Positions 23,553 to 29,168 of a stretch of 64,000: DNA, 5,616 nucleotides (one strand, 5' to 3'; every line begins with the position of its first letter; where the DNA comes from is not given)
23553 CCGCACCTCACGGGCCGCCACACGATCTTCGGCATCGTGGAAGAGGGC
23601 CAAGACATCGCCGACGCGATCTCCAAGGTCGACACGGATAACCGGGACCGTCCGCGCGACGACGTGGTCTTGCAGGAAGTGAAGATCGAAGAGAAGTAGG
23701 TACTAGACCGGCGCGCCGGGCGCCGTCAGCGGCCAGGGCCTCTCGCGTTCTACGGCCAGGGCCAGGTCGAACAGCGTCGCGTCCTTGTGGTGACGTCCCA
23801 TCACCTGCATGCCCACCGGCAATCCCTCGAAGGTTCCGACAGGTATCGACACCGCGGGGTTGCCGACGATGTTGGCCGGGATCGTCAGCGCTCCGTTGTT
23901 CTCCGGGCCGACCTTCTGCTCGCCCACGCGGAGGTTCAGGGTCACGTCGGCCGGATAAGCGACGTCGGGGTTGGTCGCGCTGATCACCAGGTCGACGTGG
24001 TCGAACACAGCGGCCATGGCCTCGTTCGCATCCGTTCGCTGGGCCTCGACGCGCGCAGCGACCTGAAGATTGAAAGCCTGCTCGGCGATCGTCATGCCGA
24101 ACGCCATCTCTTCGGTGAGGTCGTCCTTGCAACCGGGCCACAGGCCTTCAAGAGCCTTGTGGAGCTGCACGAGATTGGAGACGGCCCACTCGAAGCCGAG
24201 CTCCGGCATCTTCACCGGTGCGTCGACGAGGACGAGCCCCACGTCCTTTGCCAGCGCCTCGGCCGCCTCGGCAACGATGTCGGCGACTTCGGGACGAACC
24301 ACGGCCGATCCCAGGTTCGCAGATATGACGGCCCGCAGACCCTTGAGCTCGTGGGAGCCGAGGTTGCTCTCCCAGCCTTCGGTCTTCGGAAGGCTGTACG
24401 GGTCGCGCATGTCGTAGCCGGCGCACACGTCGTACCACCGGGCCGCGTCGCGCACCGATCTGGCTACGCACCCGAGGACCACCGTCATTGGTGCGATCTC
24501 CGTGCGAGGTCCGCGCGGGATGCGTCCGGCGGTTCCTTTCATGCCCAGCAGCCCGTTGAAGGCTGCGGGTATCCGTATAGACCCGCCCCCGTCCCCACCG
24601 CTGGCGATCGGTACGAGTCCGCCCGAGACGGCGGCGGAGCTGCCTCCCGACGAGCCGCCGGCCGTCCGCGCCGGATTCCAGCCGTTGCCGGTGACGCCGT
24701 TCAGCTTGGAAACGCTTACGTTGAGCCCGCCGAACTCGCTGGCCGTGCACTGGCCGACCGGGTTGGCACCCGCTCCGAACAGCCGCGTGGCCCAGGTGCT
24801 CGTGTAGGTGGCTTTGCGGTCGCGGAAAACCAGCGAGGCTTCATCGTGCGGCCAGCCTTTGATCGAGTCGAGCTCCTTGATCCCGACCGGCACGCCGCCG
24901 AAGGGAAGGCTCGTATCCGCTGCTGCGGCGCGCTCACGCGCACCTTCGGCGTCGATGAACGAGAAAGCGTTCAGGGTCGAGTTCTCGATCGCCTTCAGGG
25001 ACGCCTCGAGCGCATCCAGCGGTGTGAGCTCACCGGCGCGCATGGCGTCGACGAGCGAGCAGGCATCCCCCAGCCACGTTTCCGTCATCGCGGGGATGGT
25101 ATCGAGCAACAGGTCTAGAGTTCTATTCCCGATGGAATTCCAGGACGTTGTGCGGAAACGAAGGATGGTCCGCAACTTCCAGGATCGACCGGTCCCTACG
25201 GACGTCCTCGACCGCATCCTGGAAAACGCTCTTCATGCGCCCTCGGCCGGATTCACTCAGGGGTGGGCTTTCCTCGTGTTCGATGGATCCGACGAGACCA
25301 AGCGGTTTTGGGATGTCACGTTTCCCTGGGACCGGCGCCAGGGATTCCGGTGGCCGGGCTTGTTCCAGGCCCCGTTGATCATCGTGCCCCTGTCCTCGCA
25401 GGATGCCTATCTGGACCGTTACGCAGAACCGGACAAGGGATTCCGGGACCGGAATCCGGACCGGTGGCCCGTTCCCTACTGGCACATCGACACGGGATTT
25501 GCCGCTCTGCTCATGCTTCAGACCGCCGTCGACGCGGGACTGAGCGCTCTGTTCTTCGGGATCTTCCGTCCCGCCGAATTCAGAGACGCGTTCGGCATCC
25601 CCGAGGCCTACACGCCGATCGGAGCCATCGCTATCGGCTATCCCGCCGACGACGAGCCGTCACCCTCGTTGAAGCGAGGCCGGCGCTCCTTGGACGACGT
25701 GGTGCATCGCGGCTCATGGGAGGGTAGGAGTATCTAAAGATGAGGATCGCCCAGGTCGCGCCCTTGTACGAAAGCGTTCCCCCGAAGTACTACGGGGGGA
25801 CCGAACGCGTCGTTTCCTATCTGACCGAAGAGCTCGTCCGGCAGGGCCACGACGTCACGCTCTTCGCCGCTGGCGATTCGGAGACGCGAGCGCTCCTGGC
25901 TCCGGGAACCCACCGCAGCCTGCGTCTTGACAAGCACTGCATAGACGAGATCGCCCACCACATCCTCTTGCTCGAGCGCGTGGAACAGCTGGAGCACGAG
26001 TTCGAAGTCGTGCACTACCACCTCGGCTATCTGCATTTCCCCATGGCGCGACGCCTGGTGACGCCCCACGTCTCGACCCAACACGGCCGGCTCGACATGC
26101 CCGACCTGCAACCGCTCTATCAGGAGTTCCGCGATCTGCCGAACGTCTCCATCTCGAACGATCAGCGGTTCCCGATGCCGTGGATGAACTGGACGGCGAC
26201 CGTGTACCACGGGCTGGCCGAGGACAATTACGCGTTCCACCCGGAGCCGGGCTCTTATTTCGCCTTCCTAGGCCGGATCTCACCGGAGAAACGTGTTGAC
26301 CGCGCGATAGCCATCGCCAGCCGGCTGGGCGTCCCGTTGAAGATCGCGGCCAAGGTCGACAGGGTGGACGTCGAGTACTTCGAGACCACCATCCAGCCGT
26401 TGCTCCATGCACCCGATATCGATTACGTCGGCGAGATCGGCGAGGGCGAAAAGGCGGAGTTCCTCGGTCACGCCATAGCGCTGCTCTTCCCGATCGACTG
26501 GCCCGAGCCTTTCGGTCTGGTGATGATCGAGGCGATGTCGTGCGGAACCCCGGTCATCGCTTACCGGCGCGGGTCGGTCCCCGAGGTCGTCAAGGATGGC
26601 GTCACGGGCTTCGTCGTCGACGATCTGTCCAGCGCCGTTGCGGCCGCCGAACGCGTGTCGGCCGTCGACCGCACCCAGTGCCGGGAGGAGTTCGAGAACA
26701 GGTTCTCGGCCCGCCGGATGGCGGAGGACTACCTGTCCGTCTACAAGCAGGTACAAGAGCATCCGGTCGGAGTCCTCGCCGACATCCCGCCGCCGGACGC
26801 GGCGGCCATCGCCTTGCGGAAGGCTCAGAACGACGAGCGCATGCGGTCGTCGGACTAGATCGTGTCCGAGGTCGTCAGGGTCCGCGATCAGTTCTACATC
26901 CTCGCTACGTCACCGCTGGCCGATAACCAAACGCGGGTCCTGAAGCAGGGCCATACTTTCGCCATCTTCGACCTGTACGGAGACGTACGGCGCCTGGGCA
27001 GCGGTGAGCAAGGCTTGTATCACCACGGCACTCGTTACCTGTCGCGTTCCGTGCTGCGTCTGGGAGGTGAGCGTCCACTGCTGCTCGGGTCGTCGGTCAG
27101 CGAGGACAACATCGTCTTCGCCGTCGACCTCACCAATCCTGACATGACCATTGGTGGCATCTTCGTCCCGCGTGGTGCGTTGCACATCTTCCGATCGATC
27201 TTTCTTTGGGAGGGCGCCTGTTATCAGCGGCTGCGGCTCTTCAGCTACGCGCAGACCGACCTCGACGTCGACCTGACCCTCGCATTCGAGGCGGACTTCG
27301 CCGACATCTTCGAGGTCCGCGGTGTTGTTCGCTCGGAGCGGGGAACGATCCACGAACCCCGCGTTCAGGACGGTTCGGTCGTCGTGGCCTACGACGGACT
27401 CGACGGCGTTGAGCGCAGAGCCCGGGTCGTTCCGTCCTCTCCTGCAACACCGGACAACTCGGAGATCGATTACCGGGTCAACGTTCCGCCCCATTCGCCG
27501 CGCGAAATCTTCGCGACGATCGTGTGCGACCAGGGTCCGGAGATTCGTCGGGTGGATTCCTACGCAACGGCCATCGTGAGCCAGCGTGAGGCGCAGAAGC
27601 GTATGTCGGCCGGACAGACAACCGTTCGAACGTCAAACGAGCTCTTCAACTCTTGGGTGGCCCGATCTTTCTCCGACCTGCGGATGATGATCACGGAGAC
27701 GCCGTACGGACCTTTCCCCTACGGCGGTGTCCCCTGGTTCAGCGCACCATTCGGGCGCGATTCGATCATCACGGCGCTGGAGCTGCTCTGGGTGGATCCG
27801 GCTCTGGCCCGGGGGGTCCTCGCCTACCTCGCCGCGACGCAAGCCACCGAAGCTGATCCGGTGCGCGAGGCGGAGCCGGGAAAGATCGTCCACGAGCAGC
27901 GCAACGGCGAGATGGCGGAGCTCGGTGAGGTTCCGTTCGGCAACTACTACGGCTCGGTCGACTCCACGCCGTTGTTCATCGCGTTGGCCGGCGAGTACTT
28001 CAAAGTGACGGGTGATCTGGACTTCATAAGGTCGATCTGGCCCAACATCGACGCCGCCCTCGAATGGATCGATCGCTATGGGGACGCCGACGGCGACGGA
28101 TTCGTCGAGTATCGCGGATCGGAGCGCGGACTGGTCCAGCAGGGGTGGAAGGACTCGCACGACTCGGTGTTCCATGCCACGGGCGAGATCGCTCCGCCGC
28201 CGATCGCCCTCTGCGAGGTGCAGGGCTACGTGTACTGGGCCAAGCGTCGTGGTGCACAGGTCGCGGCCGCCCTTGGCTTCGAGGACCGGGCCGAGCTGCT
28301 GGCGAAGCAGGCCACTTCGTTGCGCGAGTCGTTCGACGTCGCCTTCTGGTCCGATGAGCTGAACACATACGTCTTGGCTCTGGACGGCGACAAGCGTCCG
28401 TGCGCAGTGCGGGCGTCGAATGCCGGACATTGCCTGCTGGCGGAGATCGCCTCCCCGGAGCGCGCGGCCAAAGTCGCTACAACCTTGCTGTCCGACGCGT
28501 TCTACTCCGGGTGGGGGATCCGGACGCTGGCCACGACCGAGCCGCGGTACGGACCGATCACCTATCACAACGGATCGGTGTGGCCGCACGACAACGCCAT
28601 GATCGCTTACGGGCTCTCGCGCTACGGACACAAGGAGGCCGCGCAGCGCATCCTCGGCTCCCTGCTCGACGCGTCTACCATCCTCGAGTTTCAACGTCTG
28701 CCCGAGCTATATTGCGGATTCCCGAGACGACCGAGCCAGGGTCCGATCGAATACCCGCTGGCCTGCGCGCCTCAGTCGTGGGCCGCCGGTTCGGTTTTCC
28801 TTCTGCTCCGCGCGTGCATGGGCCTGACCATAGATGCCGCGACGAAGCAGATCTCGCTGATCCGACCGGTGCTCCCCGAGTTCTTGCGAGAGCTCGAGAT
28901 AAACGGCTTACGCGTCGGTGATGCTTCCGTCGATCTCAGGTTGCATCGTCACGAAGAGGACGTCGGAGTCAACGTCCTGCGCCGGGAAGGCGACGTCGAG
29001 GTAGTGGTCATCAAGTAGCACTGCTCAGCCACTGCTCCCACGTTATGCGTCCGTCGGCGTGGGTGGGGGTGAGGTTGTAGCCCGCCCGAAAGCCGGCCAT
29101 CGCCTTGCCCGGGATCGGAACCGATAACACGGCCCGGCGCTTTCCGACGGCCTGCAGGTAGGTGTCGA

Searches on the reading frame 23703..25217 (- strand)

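Call 3: search_protein_families(library=pfam, proteins=[window:23703-25217:-])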
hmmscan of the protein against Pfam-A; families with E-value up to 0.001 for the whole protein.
window:23703-25217:- (504 aa): 1 family
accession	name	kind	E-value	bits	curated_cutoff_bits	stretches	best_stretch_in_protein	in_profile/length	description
PF01425.27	Amidase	-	9.9e-76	256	27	1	69-482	2-444/445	Amidase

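Call 4: search_protein_families(library=ncbifam, proteins=[window:23703-25217:-])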
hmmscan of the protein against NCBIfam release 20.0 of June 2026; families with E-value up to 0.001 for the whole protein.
window:23703-25217:- (504 aa): 26 families (the best 25 are shown)
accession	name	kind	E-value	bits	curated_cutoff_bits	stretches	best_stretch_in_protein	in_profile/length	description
NF004815.0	PRK06169.1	equivalog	1.7e-81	274.1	506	1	50-500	10-466/471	amidase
NF005899.0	PRK07869.1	equivalog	5.5e-65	220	418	1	48-496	11-465/471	amidase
NF005450.0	PRK07042.1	equivalog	8.2e-60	202.6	458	1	52-494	9-453/464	amidase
NF004717.0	PRK06061.1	equivalog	9.6e-56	189.4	498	1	55-500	22-474/483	amidase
NF005686.0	PRK07486.1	subfamily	2.7e-55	188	465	1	47-498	11-478/486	amidase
NF006631.0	PRK09201.1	equivalog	4e-53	180.8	461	1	50-492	7-454/466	AtzE family amidohydrolase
TIGR00132.1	gatA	equivalog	4.4e-53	180.7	481.1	2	61-339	7-288/466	Asp-tRNA(Asn)/Glu-tRNA(Gln) amidotransferase subunit GatA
NF005687.0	PRK07487.1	subfamily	1.5e-51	175.7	428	1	44-492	2-455/468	amidase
NF009119.0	PRK12470.1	equivalog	2e-51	175.5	498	1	58-500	17-459/462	amidase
NF005099.0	PRK06529.1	equivalog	2.1e-50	171.9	505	1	51-420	5-384/484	amidase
TIGR02715.1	amido_AtzE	subfamily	1.4e-47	162.7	425.75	1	53-491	3-446/452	AtzE family amidohydrolase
NF005565.0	PRK07235.1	subfamily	2.1e-44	152.1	545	2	108-337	90-320/506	amidase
NF005688.0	PRK07488.1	equivalog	1.5e-40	139.5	532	1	54-491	15-464/474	indoleacetamide hydrolase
NF004816.0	PRK06170.1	equivalog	1.7e-40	139.1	503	1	50-492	12-481/493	amidase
NF004766.0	PRK06102.1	equivalog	4.7e-40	138.1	559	1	49-491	7-449/455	amidase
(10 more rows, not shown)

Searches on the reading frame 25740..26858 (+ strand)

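Call 60: search_protein_families(library=pfam, proteins=[window:25740-26858:+], max_evalue=0.00001)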
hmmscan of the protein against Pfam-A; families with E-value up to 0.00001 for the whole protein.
window:25740-26858:+ (372 aa): 4 families
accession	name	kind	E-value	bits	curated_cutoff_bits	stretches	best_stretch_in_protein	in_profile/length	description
PF00534.26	Glycos_transf_1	-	7.7e-24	84.6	26.4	1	168-308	12-154/172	Glycosyl transferases group 1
PF13692.12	Glyco_trans_1_4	-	3.9e-17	63.3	27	1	174-303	4-135/142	Glycosyl transferases group 1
PF13439.12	Glyco_transf_4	-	1.3e-12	48.5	28.5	1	18-131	1-109/170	Glycosyltransferase Family 4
PF13579.12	Glyco_trans_4_4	-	8.9e-08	33.1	29.7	1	19-127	1-113/158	Glycosyl transferase 4-like domain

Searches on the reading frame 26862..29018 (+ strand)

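Call 60: search_protein_families(library=pfam, proteins=[window:26862-29018:+], max_evalue=0.00001)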
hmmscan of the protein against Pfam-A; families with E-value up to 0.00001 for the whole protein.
window:26862-29018:+ (718 aa): 3 families
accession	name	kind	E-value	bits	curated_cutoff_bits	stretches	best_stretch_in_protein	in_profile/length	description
PF14742.11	GDE_N_bis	-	3.2e-54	184.1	22.1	1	27-216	1-191/194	N-terminal domain of (some) glycogen debranching enzymes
PF22422.2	MGH1-like_GH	-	5.1e-27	95.8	27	1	300-604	8-327/356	Mannosylglycerate hydrolase MGH1-like glycoside hydrolase domain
PF06202.20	GDE_C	-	1e-10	41.6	21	1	361-617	75-344/367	Amylo-alpha-1,6-glucosidase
